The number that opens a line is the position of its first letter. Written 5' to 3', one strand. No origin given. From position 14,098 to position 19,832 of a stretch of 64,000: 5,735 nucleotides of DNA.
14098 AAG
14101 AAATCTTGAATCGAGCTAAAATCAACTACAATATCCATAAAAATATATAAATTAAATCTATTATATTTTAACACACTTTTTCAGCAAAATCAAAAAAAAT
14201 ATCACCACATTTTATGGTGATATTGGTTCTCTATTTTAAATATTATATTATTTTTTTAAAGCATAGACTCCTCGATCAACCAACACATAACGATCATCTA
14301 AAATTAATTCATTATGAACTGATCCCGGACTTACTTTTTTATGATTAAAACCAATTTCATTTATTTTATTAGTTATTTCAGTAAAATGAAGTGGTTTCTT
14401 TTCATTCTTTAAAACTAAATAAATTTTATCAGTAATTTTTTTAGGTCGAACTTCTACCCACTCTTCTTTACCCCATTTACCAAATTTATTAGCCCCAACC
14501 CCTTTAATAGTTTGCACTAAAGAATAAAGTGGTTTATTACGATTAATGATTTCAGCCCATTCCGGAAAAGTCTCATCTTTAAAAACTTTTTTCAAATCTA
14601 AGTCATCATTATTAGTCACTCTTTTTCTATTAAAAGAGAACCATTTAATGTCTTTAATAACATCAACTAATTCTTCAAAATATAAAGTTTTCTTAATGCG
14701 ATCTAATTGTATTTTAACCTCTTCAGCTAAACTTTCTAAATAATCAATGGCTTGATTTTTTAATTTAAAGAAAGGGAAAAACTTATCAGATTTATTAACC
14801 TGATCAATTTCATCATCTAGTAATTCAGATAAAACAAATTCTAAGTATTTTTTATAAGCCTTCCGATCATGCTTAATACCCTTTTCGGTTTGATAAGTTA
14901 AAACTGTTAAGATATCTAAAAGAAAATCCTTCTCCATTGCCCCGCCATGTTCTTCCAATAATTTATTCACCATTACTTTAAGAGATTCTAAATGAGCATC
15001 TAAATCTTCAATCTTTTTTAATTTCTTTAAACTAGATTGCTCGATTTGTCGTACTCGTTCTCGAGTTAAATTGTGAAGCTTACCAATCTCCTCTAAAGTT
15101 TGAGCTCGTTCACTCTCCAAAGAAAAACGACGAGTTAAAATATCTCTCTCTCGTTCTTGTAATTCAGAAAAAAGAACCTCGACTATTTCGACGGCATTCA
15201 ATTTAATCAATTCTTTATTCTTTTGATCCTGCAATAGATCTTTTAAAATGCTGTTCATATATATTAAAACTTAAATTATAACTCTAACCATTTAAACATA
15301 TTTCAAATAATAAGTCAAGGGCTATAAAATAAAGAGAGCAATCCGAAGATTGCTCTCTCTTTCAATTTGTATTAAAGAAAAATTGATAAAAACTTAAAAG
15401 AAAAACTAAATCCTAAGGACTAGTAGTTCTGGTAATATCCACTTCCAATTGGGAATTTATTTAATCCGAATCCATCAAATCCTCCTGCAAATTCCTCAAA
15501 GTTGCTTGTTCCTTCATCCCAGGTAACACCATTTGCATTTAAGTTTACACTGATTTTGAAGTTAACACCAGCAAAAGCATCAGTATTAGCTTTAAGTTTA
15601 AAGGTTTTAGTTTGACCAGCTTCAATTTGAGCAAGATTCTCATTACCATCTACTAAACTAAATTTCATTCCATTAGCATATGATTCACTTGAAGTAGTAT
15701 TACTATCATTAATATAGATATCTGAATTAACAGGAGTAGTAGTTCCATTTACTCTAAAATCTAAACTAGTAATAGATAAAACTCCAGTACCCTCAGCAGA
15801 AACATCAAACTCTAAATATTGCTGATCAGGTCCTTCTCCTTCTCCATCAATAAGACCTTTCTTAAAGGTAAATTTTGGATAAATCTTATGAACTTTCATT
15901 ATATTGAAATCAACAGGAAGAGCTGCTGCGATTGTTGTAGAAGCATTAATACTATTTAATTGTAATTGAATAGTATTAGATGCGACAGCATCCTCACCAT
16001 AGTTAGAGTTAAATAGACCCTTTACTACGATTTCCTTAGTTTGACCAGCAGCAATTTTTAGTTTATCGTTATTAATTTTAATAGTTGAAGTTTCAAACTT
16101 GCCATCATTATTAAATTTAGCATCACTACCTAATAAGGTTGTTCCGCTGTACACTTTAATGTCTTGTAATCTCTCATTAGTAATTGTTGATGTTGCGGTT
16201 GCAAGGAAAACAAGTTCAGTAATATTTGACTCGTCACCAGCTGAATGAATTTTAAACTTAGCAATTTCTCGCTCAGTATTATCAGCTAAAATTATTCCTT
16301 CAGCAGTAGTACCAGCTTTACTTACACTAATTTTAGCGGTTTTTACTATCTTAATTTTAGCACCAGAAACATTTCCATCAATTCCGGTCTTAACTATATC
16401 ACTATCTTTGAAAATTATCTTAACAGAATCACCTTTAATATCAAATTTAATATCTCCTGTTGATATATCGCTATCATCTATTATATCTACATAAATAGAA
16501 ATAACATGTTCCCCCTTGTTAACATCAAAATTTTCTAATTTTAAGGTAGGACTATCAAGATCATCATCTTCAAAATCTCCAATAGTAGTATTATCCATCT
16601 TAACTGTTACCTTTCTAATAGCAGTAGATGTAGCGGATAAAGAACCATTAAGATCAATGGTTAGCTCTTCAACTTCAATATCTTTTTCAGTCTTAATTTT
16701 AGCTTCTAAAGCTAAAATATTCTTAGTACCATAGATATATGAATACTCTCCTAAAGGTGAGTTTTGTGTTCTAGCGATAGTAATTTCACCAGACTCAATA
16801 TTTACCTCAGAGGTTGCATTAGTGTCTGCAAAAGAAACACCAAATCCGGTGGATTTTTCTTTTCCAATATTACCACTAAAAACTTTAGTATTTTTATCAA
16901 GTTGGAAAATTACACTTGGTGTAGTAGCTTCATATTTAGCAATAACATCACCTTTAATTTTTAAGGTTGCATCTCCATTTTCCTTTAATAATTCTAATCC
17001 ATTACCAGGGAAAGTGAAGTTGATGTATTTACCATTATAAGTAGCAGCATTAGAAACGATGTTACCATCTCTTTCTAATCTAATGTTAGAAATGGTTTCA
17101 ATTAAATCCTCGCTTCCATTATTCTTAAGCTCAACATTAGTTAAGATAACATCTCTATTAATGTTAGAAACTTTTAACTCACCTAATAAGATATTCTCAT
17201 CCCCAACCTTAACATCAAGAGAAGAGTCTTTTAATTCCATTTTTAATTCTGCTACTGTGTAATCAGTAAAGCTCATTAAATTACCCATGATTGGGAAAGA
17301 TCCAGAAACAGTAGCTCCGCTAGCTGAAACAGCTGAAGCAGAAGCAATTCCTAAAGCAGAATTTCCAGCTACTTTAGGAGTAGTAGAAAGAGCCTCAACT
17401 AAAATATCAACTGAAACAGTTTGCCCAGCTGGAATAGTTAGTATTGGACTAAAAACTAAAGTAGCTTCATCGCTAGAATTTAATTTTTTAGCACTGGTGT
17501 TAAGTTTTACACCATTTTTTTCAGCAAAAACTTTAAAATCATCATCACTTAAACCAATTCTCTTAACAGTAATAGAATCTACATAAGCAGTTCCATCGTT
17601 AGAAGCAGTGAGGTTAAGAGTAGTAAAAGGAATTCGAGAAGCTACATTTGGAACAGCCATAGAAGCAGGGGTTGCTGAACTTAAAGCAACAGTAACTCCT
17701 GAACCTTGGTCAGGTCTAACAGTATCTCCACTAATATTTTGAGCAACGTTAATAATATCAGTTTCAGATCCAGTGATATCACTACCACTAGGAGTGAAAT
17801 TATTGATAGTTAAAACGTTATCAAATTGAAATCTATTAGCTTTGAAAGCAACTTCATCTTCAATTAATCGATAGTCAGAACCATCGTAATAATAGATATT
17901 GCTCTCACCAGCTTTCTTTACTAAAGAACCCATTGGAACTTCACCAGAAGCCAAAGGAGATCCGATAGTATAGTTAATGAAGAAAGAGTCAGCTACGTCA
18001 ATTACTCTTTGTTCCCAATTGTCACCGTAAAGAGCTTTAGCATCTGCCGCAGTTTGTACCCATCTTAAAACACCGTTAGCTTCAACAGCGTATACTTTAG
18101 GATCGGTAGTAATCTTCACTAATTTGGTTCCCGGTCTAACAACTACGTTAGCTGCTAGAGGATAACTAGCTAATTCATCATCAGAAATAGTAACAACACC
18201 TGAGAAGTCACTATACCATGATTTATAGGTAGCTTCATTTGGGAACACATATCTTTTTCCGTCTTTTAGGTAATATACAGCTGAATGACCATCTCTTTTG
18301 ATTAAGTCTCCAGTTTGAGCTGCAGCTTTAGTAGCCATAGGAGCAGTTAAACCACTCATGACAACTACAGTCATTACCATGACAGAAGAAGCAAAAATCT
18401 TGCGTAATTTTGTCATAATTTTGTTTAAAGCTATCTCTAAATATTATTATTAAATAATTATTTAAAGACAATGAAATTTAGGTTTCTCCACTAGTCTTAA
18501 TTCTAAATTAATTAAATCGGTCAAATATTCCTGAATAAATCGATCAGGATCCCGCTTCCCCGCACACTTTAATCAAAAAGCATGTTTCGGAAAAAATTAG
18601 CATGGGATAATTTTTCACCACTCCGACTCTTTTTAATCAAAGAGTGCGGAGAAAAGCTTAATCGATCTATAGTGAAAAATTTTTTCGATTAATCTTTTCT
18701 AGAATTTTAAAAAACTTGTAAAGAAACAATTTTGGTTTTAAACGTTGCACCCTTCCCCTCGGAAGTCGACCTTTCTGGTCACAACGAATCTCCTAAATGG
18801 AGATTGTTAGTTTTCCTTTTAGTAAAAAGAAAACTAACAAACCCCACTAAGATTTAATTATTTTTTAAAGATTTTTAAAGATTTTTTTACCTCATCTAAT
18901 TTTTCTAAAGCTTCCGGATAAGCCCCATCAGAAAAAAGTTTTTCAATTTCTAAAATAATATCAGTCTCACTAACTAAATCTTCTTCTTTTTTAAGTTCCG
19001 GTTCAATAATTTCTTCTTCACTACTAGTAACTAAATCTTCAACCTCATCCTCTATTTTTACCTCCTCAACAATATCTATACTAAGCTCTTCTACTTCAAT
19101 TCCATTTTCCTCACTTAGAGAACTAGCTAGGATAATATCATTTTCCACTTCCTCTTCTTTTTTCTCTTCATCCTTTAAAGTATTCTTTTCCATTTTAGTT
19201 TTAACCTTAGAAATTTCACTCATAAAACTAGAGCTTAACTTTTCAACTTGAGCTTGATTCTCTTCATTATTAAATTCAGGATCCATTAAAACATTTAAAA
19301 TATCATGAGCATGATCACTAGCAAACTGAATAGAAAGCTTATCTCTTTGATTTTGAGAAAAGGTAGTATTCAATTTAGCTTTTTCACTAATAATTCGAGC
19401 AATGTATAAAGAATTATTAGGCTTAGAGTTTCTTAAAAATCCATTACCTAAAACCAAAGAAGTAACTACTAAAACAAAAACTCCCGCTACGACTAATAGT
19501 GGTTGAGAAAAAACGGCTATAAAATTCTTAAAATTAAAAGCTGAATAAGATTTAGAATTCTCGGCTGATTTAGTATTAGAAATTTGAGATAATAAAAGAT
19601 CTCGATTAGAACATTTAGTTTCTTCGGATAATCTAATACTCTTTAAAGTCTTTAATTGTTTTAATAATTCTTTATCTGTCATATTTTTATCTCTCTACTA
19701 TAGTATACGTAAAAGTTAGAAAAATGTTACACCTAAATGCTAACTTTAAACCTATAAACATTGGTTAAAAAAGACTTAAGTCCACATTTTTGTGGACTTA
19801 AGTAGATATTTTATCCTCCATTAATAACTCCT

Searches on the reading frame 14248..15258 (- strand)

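Call 6: search_protein_families(library=pfam, proteins=[window:14248-15258:-], max_evalue=0.01)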
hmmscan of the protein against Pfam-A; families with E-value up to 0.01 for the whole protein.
window:14248-15258:- (336 aa): 3 families
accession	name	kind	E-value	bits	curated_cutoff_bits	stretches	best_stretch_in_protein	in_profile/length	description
PF04545.22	Sigma70_r4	-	9.7e-14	51.1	24.1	1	30-82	2-50/50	Sigma-70, region 4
PF05066.19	HARE-HTH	-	5.5e-05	23.9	25.9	1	277-306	5-34/71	HB1, ASXL, restriction endonuclease HTH domain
PF17330.7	SWC7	-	0.0042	17.5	25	0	6-82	17-92/98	SWR1 chromatin-remodelling complex, sub-unit Swc7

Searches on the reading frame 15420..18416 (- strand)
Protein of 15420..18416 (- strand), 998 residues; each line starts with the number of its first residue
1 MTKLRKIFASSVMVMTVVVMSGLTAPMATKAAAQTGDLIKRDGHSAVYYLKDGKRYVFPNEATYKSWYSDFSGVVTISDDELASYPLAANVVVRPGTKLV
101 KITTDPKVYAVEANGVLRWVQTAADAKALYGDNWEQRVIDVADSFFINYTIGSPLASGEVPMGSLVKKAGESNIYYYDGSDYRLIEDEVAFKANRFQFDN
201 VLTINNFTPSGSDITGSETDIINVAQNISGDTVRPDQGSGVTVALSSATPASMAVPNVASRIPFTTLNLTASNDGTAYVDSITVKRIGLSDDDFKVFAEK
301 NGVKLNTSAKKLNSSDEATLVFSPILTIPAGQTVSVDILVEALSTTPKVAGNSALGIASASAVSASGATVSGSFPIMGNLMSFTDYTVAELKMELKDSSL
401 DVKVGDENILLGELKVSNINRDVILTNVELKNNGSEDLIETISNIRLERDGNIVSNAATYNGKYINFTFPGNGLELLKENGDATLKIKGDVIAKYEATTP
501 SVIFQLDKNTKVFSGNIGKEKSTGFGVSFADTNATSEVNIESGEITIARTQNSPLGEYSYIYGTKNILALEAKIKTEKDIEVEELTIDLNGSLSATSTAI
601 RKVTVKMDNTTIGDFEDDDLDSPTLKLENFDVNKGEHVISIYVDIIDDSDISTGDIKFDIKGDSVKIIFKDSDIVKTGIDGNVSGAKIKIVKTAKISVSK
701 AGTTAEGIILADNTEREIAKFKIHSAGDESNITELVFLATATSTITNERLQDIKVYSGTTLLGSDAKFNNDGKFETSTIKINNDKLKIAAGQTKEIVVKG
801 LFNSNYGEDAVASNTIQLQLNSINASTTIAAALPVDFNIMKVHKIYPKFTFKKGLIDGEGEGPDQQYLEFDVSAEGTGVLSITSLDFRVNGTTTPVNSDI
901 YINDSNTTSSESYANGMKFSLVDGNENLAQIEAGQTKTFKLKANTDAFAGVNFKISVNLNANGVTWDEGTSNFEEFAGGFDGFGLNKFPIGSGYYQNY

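Call 6: search_protein_families(library=pfam, proteins=[window:15420-18416:-], max_evalue=0.01)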
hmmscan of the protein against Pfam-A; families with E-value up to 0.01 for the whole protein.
window:15420-18416:- (998 aa): 1 family
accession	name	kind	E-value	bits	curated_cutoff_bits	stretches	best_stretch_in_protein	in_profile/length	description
PF01000.31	RNA_pol_A_bac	-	0.00042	21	33.9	0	853-902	28-76/119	RNA polymerase Rpb3/RpoA insert domain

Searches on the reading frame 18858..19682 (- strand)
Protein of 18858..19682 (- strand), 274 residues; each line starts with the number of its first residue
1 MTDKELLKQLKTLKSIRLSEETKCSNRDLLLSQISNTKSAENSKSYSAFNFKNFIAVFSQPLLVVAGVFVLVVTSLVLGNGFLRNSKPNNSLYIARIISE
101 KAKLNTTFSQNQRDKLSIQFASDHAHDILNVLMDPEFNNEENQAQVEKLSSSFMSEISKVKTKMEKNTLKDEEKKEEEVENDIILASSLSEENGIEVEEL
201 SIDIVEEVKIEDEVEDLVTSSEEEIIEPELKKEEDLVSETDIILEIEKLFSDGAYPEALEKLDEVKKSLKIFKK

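Call 6: search_protein_families(library=pfam, proteins=[window:18858-19682:-], max_evalue=0.01)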
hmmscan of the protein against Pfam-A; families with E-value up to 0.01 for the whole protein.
window:18858-19682:- (274 aa): 1 family
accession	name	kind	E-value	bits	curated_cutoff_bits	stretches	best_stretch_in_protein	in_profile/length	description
PF14507.12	CppA_C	-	0.0053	17.8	23.5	0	93-158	22-88/103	CppA C-terminal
